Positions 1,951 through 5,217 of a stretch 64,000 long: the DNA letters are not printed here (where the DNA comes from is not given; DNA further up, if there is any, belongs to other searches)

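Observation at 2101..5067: Surface lipoprotein combining InlB-B-type repeats, Big_2 and a C-terminal FGE/sulfatase-maturase-like domain, with very recent intragenic repeat duplications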

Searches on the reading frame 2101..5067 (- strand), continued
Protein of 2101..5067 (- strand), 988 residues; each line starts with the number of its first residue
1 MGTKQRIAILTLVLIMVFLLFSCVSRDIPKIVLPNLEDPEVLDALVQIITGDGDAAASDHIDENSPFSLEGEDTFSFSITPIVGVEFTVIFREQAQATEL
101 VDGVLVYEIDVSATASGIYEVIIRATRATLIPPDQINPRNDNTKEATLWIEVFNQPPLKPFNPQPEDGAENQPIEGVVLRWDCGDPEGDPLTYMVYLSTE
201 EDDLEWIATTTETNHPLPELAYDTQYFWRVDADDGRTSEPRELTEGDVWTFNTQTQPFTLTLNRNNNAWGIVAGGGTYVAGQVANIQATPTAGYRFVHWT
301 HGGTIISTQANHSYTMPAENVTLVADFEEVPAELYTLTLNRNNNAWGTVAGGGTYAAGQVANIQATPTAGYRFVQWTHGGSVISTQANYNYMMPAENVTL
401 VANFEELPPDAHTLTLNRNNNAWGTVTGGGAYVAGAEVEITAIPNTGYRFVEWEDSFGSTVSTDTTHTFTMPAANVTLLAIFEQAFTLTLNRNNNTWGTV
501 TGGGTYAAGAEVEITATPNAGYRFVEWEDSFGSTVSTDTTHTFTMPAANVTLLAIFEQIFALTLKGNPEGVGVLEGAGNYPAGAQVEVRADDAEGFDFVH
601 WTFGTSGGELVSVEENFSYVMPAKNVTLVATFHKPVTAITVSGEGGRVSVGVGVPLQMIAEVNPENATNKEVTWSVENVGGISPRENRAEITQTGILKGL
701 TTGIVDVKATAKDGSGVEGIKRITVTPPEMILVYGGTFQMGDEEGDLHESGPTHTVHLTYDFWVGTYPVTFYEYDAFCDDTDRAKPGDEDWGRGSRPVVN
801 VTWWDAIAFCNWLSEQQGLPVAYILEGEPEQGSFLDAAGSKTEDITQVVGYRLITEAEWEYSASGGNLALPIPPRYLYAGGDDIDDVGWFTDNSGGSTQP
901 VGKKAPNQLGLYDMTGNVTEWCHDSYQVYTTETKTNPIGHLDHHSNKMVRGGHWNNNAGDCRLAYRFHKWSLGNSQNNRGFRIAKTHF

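Call 15: list_cluster_members(proteins=[P0001, P0002])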
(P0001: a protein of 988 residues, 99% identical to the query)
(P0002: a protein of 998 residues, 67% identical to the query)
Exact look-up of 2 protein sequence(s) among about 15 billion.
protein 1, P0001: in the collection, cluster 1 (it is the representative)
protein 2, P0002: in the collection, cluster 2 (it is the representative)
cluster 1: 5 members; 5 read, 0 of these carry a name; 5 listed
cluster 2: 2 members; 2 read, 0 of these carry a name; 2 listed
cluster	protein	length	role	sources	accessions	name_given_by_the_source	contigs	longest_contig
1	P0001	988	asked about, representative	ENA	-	-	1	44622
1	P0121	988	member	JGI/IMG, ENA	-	-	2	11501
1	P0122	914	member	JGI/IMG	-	-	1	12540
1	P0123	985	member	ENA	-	-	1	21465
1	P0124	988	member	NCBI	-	-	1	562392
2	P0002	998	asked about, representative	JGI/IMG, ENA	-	-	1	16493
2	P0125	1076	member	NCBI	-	-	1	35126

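Call 18: find_encoding_contigs(protein=P0124, flank=10000, max_places=4)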
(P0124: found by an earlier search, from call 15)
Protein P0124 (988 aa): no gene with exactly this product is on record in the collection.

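Call 19: find_encoding_contigs(protein=P0122, flank=10000, max_places=4)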
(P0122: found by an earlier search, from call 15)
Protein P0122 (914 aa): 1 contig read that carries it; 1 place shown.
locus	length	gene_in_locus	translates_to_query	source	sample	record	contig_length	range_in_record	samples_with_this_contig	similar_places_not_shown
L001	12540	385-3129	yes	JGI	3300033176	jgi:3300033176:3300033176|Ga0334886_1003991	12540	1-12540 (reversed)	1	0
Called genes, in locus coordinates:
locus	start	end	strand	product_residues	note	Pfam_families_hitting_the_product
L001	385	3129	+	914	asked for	PF09479:Flg_new (faint), PF18998:Flg_new_2, PF02368:Big_2, PF03781:FGE-sulfatase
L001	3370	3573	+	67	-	PF00313:CSD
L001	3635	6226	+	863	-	-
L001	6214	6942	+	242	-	PF13230:GATase_4, PF13522:GATase_6 (weak)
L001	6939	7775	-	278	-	PF00528:BPD_transp_1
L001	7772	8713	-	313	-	PF19300:BPD_transp_1_N, PF00528:BPD_transp_1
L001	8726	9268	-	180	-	PF00227:Proteasome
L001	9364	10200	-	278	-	PF00950:ABC-3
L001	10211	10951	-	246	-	PF00005:ABC_tran, PF02463:SMC_N (faint), PF13304:AAA_21 (faint)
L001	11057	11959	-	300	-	PF01297:ZnuA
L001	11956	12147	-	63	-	-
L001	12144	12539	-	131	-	?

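Call 20: find_encoding_contigs(protein=P0001, flank=10000, max_places=3)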
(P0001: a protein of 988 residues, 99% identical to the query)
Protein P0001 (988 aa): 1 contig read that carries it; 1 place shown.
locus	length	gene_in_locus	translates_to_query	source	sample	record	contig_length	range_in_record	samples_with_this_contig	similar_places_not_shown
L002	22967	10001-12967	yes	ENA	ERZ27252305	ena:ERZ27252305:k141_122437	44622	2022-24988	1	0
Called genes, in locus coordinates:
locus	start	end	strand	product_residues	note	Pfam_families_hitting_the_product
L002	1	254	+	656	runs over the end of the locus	PF02824:TGS (weak), PF07973:tRNA_SAD, PF00587:tRNA-synt_2b, PF03129:HGTP_anticodon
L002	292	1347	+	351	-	PF04551:GcpE, PF26540:GcpE_C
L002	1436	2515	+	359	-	PF04165:DUF401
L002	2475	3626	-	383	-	-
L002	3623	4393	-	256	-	PF00005:ABC_tran, PF02463:SMC_N, PF13304:AAA_21 (faint)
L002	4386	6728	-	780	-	PF02574:S-methyl_trans, PF00809:Pterin_bind, PF02607:B12-binding_2, PF02310:B12-binding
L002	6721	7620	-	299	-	PF02219:MTHFR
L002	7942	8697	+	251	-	PF08281:Sigma70_r4_2 (weak), PF00196:GerE, PF09860:DUF2087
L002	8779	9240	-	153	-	PF00011:HSP20, PF17886:ArsA_HSP20 (weak)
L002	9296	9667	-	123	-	-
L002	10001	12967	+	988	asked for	PF09479:Flg_new (faint), PF18998:Flg_new_2, PF02368:Big_2, PF03781:FGE-sulfatase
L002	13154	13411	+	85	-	PF00313:CSD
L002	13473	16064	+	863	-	-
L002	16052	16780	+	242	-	PF13230:GATase_4, PF13522:GATase_6 (weak)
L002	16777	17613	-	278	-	PF00528:BPD_transp_1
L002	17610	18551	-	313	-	PF19300:BPD_transp_1_N, PF00528:BPD_transp_1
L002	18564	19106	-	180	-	PF00227:Proteasome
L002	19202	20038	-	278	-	PF00950:ABC-3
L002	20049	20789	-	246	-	PF00005:ABC_tran, PF02463:SMC_N (faint), PF13304:AAA_21 (faint)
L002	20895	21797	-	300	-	PF01297:ZnuA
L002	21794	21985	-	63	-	-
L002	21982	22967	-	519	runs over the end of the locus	PF27530:HMA_AllF_N, PF00549:Ligase_CoA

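Call 21: find_encoding_contigs(protein=P0123, flank=10000, max_places=3)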
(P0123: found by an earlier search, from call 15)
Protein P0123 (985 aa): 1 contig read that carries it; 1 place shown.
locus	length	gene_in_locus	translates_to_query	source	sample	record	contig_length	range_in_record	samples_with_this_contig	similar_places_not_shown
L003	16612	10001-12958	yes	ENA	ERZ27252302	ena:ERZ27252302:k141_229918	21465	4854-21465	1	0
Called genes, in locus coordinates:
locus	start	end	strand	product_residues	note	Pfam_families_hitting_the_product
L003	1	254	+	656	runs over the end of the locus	PF02824:TGS (weak), PF07973:tRNA_SAD, PF00587:tRNA-synt_2b, PF03129:HGTP_anticodon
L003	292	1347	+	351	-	PF04551:GcpE, PF26540:GcpE_C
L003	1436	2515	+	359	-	PF04165:DUF401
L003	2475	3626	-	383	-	-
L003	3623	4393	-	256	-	PF00005:ABC_tran, PF02463:SMC_N, PF13304:AAA_21 (faint)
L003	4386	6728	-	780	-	PF02574:S-methyl_trans, PF00809:Pterin_bind, PF02607:B12-binding_2, PF02310:B12-binding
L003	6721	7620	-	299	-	PF02219:MTHFR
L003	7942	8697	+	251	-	PF08281:Sigma70_r4_2 (weak), PF00196:GerE, PF09860:DUF2087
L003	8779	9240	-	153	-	PF00011:HSP20, PF17886:ArsA_HSP20 (weak)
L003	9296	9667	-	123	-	-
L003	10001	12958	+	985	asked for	PF09479:Flg_new (faint), PF18998:Flg_new_2, PF02368:Big_2, PF03781:FGE-sulfatase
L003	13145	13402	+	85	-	PF00313:CSD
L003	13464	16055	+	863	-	-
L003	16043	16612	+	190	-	?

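Call 22: find_encoding_contigs(protein=P0121, flank=10000, max_places=3)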
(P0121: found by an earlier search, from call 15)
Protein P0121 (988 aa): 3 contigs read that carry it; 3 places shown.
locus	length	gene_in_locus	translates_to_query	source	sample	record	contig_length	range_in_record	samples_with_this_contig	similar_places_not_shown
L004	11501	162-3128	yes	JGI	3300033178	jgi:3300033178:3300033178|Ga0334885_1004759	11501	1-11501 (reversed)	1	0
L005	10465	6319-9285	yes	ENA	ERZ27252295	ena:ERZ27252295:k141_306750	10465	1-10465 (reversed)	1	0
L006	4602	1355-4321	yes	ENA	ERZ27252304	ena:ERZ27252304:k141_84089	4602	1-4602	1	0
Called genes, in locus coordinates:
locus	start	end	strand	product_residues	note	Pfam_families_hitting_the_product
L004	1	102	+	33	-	?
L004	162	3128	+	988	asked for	PF09479:Flg_new (faint), PF18998:Flg_new_2, PF02368:Big_2, PF03781:FGE-sulfatase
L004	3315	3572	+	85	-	PF00313:CSD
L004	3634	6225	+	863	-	-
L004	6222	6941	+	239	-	PF13230:GATase_4, PF13522:GATase_6 (weak)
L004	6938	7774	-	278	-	PF00528:BPD_transp_1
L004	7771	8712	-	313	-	PF19300:BPD_transp_1_N, PF00528:BPD_transp_1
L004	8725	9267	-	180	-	PF00227:Proteasome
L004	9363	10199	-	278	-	PF00950:ABC-3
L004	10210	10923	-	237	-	PF00005:ABC_tran, PF02463:SMC_N (faint), PF13304:AAA_21 (faint)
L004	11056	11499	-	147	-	?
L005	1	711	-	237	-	?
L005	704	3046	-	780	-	PF02574:S-methyl_trans, PF00809:Pterin_bind, PF02607:B12-binding_2, PF02310:B12-binding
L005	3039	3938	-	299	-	PF02219:MTHFR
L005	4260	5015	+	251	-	PF08281:Sigma70_r4_2 (weak), PF00196:GerE, PF09860:DUF2087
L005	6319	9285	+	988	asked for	PF09479:Flg_new (faint), PF18998:Flg_new_2, PF02368:Big_2, PF03781:FGE-sulfatase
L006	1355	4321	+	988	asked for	PF09479:Flg_new (faint), PF18998:Flg_new_2, PF02368:Big_2, PF03781:FGE-sulfatase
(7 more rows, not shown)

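Call 29: find_encoding_contigs(protein=P0008, flank=10000, max_places=2)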
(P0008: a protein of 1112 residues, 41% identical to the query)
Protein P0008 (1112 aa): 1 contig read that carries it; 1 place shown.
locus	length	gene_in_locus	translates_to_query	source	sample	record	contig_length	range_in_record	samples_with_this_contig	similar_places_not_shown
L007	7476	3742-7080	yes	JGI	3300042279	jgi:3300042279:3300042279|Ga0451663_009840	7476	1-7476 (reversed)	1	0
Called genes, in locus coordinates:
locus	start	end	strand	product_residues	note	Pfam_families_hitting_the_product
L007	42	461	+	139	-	-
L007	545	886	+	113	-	-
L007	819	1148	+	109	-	PF07927:HicA_toxin (weak)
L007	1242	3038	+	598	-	PF10110:GPDPase_memb, PF03009:GDPD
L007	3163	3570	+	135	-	-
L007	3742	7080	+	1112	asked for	PF09479:Flg_new (faint), PF18998:Flg_new_2, PF03781:FGE-sulfatase, PF18998:Flg_new_2, PF03781:FGE-sulfatase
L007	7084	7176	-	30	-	-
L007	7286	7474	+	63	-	?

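Call 30: find_encoding_contigs(protein=P0010, flank=10000, max_places=2)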
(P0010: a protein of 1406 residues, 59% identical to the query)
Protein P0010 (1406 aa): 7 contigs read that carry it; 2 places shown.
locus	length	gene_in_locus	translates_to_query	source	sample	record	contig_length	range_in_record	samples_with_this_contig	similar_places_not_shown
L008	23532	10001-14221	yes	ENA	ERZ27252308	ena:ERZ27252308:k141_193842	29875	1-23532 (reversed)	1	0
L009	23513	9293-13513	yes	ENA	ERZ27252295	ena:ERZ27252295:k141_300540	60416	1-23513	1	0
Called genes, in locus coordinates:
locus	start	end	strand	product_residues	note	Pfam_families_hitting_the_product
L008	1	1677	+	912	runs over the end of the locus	PF13895:Ig_2 (weak), PF13927:Ig_3 (weak), PF00047:ig (faint), PF06832:BiPBP_C (faint), PF13927:Ig_3, PF07679:I-set (weak), PF13927:Ig_3, PF18998:Flg_new_2, +5 more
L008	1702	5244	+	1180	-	PF22243:DUF5018-rel (faint), PF03781:FGE-sulfatase, PF16410:DUF5018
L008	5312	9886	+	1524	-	PF09479:Flg_new (faint), PF18998:Flg_new_2, PF05048:NosD, PF13229:Beta_helix, PF05048:NosD (weak), PF13229:Beta_helix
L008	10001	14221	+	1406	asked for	PF09479:Flg_new (faint), PF16820:PKD_3 (faint), PF18998:Flg_new_2, PF03781:FGE-sulfatase, PF18998:Flg_new_2, PF03781:FGE-sulfatase, PF18998:Flg_new_2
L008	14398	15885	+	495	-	PF18949:DUF5693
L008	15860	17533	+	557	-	PF19864:Radical_SAM_N2, PF02310:B12-binding (weak), PF04055:Radical_SAM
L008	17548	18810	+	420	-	PF13393:tRNA-synt_His, PF00587:tRNA-synt_2b, PF03129:HGTP_anticodon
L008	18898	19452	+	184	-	-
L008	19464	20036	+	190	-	PF16238:DUF4897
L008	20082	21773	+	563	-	PF13620:CarboxypepD_reg (faint), PF08308:PEGA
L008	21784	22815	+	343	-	-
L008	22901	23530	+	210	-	?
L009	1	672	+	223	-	?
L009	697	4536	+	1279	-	PF19755:DUF6242 (faint), PF22243:DUF5018-rel (faint), PF03781:FGE-sulfatase, PF16410:DUF5018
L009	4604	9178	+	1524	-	PF09479:Flg_new (faint), PF18998:Flg_new_2, PF05048:NosD, PF13229:Beta_helix, PF05048:NosD (weak), PF13229:Beta_helix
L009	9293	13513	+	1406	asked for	PF09479:Flg_new (faint), PF16820:PKD_3 (faint), PF18998:Flg_new_2, PF03781:FGE-sulfatase, PF18998:Flg_new_2, PF03781:FGE-sulfatase, PF18998:Flg_new_2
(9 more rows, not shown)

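Call 31: find_related_loci(query=window:2101-5067:-, collection=genome_contigs, flank=10000)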
Query window:2101-5067:- (988 aa) in genome_contigs; peptide patterns used: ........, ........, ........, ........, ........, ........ (x = any residue, [..] = any of these).
31 stretches matched a pattern; 20 encode a relative of the query (tblastn E <= 1e-3); 20 distinct loci.
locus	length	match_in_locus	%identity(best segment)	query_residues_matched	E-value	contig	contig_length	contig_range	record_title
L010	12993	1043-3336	80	1-988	0e+0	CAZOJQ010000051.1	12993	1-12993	MAG TPA_asm: uncultured Thermotogaceae bacterium isolate binchicken_co168_238 genome assembly, contig: NODE_8259_length_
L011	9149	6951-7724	54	729-986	2e-79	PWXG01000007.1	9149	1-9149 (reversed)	MAG: Thermotogales bacterium isolate CSSed11_83 CS-Sed11-C13474, whole genome shotgun sequence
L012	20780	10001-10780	54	728-988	1e-74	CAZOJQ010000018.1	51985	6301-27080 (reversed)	MAG TPA_asm: uncultured Thermotogaceae bacterium isolate binchicken_co168_238 genome assembly, contig: NODE_1053_length_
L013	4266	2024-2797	50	729-986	2e-72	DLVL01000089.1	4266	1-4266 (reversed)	MAG TPA_asm: Kosmotogaceae bacterium isolate UBA9910 contig_15822, whole genome shotgun sequence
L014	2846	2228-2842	58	729-930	2e-71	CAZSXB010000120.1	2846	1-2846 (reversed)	MAG TPA_asm: uncultured Thermotogaceae bacterium isolate SRP241326_co1_345 genome assembly, contig: NODE_37969_length_28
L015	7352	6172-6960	47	722-986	5e-65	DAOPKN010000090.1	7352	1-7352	MAG TPA_asm: Thermotogota bacterium isolate AMR_MDS_3250 NODE_10749_length_7352_cov_14.205427, whole genome shotgun sequ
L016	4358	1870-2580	47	728-986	7e-64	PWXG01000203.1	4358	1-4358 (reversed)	MAG: Thermotogales bacterium isolate CSSed11_83 CS-Sed11-C48245, whole genome shotgun sequence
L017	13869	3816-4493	49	754-986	6e-56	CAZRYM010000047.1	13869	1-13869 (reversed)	MAG TPA_asm: uncultured Thermotogaceae bacterium isolate binchicken_co42_456 genome assembly, contig: NODE_6596_length_1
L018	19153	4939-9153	44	179-987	4e-62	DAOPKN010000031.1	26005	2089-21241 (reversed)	MAG TPA_asm: Thermotogota bacterium isolate AMR_MDS_3250 NODE_1993_length_26005_cov_21.044547, whole genome shotgun sequ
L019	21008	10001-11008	37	286-642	5e-44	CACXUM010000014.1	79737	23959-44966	MAG: uncultured Bacteroidia bacterium isolate RUG11609 genome assembly, contig: RUG11609_asm_14, whole genome shotgun se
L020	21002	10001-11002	36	286-645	5e-38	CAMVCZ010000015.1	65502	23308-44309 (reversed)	MAG TPA_asm: uncultured Bacteroidales bacterium isolate SRR8387714_bin.55_metaWRAP_v1.3_MAG genome assembly, contig: ERZ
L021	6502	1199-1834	35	730-966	1e-31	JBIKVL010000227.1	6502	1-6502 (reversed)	MAG: Pirellulaceae bacterium isolate ME2015-08-22_3300042470_group6_bin219 Rohwer_bin1672_scaffold_17531_c1, whole genom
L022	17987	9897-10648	50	729-986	2e-59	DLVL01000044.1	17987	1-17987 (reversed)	MAG TPA_asm: Kosmotogaceae bacterium isolate UBA9910 contig_4827, whole genome shotgun sequence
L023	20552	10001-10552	35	762-985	4e-24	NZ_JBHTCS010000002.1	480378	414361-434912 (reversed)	Rhodococcus daqingensis strain CGMCC 1.13630 platanus_K_17_124_2, whole genome shotgun sequence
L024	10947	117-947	28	650-956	5e-21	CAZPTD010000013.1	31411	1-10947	MAG TPA_asm: uncultured Neomegalonema sp. isolate SRP128890_co1_157 genome assembly, contig: NODE_2440_length_31411_cov_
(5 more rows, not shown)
